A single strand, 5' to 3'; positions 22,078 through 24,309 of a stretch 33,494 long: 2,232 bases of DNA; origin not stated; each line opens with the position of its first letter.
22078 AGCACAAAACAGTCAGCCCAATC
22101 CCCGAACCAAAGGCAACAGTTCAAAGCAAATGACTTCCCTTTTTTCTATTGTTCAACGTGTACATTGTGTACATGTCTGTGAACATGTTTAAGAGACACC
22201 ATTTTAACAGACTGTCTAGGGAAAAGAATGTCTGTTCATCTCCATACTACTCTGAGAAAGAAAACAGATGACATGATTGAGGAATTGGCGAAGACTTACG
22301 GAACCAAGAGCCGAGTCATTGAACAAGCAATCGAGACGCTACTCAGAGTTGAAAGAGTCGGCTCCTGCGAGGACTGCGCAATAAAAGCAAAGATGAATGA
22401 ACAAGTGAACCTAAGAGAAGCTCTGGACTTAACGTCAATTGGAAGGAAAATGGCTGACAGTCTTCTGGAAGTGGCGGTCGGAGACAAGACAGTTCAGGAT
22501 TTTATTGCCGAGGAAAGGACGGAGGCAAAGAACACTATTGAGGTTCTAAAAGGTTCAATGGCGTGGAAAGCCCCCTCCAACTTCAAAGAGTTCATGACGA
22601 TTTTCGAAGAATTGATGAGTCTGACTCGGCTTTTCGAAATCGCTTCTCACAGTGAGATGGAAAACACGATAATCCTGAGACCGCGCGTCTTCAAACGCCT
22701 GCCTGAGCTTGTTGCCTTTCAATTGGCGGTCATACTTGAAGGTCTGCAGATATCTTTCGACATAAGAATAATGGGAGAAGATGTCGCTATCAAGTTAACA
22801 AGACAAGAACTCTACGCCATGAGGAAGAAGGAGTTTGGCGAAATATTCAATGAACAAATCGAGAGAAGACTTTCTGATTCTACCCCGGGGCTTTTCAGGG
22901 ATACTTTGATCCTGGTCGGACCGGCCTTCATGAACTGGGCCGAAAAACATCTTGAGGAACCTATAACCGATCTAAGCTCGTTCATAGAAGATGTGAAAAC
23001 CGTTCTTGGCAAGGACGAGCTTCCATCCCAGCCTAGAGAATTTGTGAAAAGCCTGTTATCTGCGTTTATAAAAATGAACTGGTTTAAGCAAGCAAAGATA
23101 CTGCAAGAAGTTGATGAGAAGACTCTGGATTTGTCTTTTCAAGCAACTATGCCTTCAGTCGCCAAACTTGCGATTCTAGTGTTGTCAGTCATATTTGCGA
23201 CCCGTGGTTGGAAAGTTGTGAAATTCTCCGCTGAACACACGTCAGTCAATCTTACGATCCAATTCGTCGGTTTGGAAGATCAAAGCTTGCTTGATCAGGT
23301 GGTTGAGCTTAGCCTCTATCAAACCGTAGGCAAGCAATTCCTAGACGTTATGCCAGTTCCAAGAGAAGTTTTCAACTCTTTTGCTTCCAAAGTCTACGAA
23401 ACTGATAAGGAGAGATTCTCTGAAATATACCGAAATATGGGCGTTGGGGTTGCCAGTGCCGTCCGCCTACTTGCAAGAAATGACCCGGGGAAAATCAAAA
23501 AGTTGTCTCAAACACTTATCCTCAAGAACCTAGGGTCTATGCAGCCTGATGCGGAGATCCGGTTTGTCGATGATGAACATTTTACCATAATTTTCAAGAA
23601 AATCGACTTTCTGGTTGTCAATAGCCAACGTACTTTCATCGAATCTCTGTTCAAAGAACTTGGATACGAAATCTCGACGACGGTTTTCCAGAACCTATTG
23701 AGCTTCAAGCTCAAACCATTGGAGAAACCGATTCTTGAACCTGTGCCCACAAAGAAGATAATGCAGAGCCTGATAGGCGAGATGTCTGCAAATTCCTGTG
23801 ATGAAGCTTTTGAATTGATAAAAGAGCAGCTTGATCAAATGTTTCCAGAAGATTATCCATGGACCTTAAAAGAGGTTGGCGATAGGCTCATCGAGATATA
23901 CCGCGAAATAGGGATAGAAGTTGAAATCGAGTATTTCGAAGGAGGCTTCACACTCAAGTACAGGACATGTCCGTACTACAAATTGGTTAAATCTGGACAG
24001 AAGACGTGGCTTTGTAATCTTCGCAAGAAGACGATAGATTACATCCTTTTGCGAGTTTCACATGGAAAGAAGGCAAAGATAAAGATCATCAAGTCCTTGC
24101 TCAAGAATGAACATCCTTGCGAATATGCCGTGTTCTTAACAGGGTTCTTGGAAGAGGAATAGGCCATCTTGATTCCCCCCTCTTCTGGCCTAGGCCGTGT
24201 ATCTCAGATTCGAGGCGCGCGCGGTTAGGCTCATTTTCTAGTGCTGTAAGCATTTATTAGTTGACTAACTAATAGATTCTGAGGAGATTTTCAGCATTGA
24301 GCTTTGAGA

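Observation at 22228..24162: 644-aa RHH protein with four V4R-like modules: an unusual one-component sensor architecture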

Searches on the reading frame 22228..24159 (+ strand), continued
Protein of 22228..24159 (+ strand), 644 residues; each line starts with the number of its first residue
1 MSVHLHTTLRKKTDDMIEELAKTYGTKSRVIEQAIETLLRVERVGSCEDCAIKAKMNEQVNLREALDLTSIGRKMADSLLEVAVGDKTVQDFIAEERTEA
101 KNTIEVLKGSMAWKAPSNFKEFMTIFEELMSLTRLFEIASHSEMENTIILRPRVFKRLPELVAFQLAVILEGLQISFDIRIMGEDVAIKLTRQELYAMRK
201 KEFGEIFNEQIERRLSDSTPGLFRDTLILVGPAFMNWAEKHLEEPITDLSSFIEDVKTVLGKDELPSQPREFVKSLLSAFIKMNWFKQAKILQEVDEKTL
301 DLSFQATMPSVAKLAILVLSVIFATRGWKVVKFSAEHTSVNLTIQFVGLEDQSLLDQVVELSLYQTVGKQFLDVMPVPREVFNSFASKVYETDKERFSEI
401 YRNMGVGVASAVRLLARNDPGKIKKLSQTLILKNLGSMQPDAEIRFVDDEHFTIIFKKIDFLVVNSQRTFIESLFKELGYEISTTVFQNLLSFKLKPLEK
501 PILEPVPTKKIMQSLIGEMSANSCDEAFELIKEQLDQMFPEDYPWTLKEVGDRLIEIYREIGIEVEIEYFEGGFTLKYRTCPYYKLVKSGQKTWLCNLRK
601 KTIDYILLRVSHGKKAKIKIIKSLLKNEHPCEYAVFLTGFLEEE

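Call 99: search_protein_families(library=pfam, proteins=[L006:7186-7791:-, L007:7035-7688:-, L010:3742-4122:-, L012:5473-5856:-], max_evalue=1)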
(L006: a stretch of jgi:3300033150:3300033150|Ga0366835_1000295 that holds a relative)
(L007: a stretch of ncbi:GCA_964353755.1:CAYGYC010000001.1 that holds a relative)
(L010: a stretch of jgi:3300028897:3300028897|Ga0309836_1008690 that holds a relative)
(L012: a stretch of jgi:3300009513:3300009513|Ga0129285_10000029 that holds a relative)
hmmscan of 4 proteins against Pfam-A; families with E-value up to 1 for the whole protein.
L006:7186-7791:- (201 aa): 0 families

L007:7035-7688:- (217 aa): 0 families

L010:3742-4122:- (126 aa): 2 families
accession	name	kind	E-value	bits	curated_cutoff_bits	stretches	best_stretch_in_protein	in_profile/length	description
PF00072.30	Response_reg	-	1.1e-29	103.3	30.2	1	3-113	1-110/111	Response regulator receiver domain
PF00717.28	Peptidase_S24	-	0.081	13.1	23.3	1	52-90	67-105/116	Peptidase S24-like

L012:5473-5856:- (127 aa): 2 families
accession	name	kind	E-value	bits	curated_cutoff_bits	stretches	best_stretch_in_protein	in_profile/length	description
PF00072.30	Response_reg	-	4e-23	82.1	30.2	1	5-115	1-110/111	Response regulator receiver domain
PF22411.1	Mre11_2nd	-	0.18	12.2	27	1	104-122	39-57/59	Mre11 nuclease, second domain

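Call 102: find_related_loci(query=A1, collection=genome_contigs, flank=4000)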
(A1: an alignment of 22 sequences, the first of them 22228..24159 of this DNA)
Query A1 (644 aa) in genome_contigs; peptide patterns used: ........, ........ (x = any residue, [..] = any of these).
168 stretches matched a pattern; 75 encode a relative of the query (tblastn E <= 1e-3); 75 distinct loci.
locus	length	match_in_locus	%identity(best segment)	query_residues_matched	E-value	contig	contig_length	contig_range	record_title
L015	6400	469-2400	97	1-644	0e+0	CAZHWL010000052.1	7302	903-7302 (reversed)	MAG TPA_asm: uncultured Candidatus Bathyarchaeia archaeon isolate SRP080215_co1_134 genome assembly, contig: NODE_15274_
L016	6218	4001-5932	80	1-644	0e+0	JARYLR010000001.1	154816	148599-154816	MAG: Candidatus Bathyarchaeota archaeon isolate A05DMB-I-11 NODE_1_length_154816_cov_5.200454, whole genome shotgun sequ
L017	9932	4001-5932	76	1-644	0e+0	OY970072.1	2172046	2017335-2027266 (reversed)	MAG: Candidatus Bathyarchaeota archaeon isolate MFD04408.bin.c.3 genome assembly, chromosome: 1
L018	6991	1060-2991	76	1-644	0e+0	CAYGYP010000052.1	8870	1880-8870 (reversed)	MAG TPA_asm: uncultured Candidatus Bathyarchaeia archaeon isolate ERP119294_co3_318 genome assembly, contig: NODE_7045_l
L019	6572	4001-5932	77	1-644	0e+0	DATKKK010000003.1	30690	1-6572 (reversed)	MAG TPA_asm: Candidatus Bathyarchaeia archaeon isolate SMAG_U14655 k141_3151306, whole genome shotgun sequence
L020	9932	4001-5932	76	1-644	0e+0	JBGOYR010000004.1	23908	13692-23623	MAG: Candidatus Bathyarchaeia archaeon isolate OBJ_0618_130150_39 k141_1651033_length_23908_cov_11.0000, whole genome sh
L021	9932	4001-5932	75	1-644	0e+0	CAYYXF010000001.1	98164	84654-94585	MAG TPA_asm: uncultured Candidatus Bathyarchaeia archaeon isolate binchicken_co33_214 genome assembly, contig: NODE_100_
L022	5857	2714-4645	76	1-644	0e+0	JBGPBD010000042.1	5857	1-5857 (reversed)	MAG: Candidatus Bathyarchaeia archaeon isolate OBJ_0618_130150_113 k141_529639_length_5857_cov_34.4059, whole genome sho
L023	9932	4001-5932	74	1-644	0e+0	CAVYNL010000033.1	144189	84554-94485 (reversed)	MAG: Candidatus Bathyarchaeota archaeon isolate MFD04408.bin.2.152 genome assembly, contig: contig_99113, whole genome s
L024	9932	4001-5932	73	1-644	0e+0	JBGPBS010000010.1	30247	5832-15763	MAG: Candidatus Bathyarchaeia archaeon isolate OBJ_0618_130150_10 k141_7392088_length_30247_cov_127.0385, whole genome s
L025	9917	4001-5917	75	1-639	0e+0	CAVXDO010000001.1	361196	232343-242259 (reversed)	MAG: Candidatus Bathyarchaeota archaeon isolate MFD04408.bin.1.92 genome assembly, contig: contig_12216, whole genome sh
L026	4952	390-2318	72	1-643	0e+0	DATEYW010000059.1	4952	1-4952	MAG TPA_asm: Candidatus Bathyarchaeia archaeon isolate SMAG_U8456 k141_14812, whole genome shotgun sequence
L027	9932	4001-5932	81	1-644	0e+0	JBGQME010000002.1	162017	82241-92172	MAG: Candidatus Bathyarchaeia archaeon isolate OBJ2_061818_150_25 k141_1718173_length_162017_cov_27.0000, whole genome s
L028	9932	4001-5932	70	1-644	0e+0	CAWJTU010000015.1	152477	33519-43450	MAG: Candidatus Bathyarchaeota archaeon isolate MFD04408.bin.1.95 genome assembly, contig: contig_33466, whole genome sh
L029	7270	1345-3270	71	1-643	0e+0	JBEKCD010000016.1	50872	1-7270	MAG: Candidatus Bathyarchaeia archaeon isolate SPRUCE 151 SPRUCE_151_16, whole genome shotgun sequence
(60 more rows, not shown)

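Call 110: search_protein_families(library=pfam, proteins=[P0122, P0123, P0170, P0126, P0134, P0154], max_evalue=10)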
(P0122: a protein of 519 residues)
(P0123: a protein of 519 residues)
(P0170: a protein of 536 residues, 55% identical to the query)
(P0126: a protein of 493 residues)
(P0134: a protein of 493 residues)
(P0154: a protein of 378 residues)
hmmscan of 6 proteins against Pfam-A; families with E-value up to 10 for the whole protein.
P0122 (519 aa): 1 family
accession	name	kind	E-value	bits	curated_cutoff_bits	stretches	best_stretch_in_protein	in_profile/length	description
PF16797.11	Fungal_KA1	-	0.043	14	27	1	116-157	22-61/118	Fungal kinase associated-1 domain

P0123 (519 aa): 1 family
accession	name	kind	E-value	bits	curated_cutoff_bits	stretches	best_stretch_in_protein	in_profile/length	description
PF16522.10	FliS_cochap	-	0.25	11.6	43.2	1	132-227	51-140/149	Flagellar FLiS export co-chaperone, HP1076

P0170 (536 aa): 2 families
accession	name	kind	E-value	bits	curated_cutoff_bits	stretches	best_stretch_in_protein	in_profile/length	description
PF21151.2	CSN1_C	-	0.024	14.7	26.8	1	125-138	10-23/28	COP9 signalosome complex subunit 1, C-terminal helix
PF16797.11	Fungal_KA1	-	0.071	13.3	27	1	9-59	47-93/118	Fungal kinase associated-1 domain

P0126 (493 aa): 1 family
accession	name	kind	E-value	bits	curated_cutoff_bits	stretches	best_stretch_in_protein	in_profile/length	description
PF10482.14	CtIP_N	-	0.0091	16.4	27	1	26-60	48-82/120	Tumour-suppressor protein CtIP N-terminal domain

P0134 (493 aa): 1 family
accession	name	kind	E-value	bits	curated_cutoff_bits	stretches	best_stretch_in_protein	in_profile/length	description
PF01475.25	FUR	-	0.028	15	23.1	1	234-299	13-74/121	Ferric uptake regulator family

P0154 (378 aa): 0 families

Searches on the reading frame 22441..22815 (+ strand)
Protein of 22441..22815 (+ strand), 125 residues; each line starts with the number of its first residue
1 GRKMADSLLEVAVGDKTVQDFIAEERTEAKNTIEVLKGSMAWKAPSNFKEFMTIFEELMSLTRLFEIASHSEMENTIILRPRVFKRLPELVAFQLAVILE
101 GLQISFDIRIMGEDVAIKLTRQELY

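Call 116: search_protein_families(library=pfam, alignment_id=A9, max_evalue=1)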
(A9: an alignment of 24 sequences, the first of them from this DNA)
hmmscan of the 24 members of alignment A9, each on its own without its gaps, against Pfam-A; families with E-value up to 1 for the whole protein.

A. member 1, seq(125 aa): 1 family
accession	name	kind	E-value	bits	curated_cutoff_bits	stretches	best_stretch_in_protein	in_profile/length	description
PF24993.1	GNC1_N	-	0.17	12.1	26.3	1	59-115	25-80/134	Stalled ribosome sensor GCN1 N-terminal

B. families by the number of members that match (of 24 scanned): 25 families
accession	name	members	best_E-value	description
PF25325.1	EF-hand_EFHB_C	2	0.071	EFHB C-terminal EF-hand domain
PF21151.2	CSN1_C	1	0.00077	COP9 signalosome complex subunit 1, C-terminal helix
PF01785.22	Closter_coat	1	0.0027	Closterovirus coat protein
PF00213.23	OSCP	1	0.01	ATP synthase delta (OSCP) subunit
PF10192.15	GPR180-TMEM145_TM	1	0.017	GPR180/TMEM145, transmembrane domain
PF01578.25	Cytochrom_C_asm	1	0.018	Cytochrome C assembly protein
PF19458.4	DUF5995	1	0.019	Family of unknown function (DUF5995)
PF09494.16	Slx4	1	0.024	Slx4 endonuclease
PF23055.1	DUF7041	1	0.028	Domain of unknown function (DUF7041)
PF03709.21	OKR_DC_1_N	1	0.032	Orn/Lys/Arg decarboxylase, N-terminal domain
PF11291.13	DUF3091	1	0.033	Protein of unknown function (DUF3091)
PF16797.11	Fungal_KA1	1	0.035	Fungal kinase associated-1 domain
PF18517.6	LZ3wCH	1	0.047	Leucine zipper with capping helix domain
PF15064.11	CATSPERG_beta-prop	1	0.053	CATSPERG beta-propeller domain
PF11317.13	DUF3119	1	0.056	Protein of unknown function (DUF3119)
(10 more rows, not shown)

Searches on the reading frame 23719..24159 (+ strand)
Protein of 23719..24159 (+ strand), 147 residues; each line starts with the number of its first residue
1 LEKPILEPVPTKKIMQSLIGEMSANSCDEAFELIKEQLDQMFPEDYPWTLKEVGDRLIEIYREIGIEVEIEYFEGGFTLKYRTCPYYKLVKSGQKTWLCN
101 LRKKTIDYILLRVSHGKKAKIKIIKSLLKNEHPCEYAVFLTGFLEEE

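Call 113: search_protein_families(library=pfam, alignment_id=A8, max_evalue=1)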
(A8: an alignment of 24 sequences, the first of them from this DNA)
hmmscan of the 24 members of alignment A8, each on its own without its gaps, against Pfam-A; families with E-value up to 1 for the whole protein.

A. member 1, seq(147 aa): 2 families
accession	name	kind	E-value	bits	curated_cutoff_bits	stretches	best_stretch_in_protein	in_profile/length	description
PF18546.6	MetOD1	-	0.0073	16.8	23.8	1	20-136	23-139/142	Methanogen output domain 1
PF14567.11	SUKH_5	-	0.045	14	27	1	26-59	22-55/142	SMI1-KNR4 cell-wall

B. families by the number of members that match (of 24 scanned): 7 families
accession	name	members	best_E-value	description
PF18546.6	MetOD1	23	1.8e-05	Methanogen output domain 1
PF23799.1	DUF7175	2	0.0014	Domain of unknown function (DUF7175)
PF14196.11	ATC_hydrolase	2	0.044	L-2-amino-thiazoline-4-carboxylic acid hydrolase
PF12163.13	HobA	2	0.07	DNA replication regulator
PF05075.19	DUF684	1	0.042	Protein of unknown function (DUF684)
PF14567.11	SUKH_5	1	0.045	SMI1-KNR4 cell-wall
PF18536.7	DUF5623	1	0.11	Domain of unknown function (DUF5623)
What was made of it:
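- On MetOD1 (Pfam PF18546): The window protein scores E=0.0073 and 16.8 bits over profile positions 23-139 of 142, below the 23.8-bit cutoff (call 113).
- Closest known: REC-MetOD1 response regulators of methanogens. Same: Module 4 matches MetOD1 over nearly the full profile in 23/24 orthologs (call 113).
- MetOD1 is hit by 23/24 orthologs (call 113).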

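Call 117: search_solved_structures(query=A8, max_evalue=10, show_alignments=3)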
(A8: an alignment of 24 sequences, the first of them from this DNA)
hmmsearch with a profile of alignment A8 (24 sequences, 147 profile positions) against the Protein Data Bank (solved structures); distinct sequences matched with E-value up to 10: 6.
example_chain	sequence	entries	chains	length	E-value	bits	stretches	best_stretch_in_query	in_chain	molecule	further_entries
2hcb_A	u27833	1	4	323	0.011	19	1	71-125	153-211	Chromosomal replication initiator protein dnaA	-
1l8q_A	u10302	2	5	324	0.011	19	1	71-125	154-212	Chromosomal replication initiator protein dnaA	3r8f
9fw6_A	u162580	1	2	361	0.82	12.9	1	37-88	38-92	Adenosine kinase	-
5kta_A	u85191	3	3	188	0.97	12.6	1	77-135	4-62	FdhC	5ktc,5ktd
7u9j_A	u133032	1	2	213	1.2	12.4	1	6-60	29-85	Isoform 3 of Mesothelin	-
3hjl_A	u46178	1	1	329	2.8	11.2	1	117-143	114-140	Flagellar motor switch protein fliG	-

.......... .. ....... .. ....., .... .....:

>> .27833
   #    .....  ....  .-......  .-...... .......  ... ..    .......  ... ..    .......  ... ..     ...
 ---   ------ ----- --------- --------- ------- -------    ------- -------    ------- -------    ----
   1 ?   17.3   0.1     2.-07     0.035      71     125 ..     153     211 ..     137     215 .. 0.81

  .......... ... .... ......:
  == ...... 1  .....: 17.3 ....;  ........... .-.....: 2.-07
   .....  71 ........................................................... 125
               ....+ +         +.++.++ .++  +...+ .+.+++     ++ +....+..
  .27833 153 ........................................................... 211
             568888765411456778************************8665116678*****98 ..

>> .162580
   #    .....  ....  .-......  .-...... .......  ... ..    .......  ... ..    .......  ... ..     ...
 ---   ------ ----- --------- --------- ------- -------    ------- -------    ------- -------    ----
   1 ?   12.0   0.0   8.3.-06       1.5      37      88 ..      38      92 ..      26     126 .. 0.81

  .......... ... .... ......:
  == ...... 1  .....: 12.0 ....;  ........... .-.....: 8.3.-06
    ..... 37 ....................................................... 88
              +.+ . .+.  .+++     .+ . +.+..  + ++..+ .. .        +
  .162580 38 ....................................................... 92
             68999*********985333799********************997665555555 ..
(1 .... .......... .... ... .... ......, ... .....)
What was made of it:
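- Tried and rejected: The module-4 profile against PDB sequences gave only a short, non-credible DnaA match (call 117).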
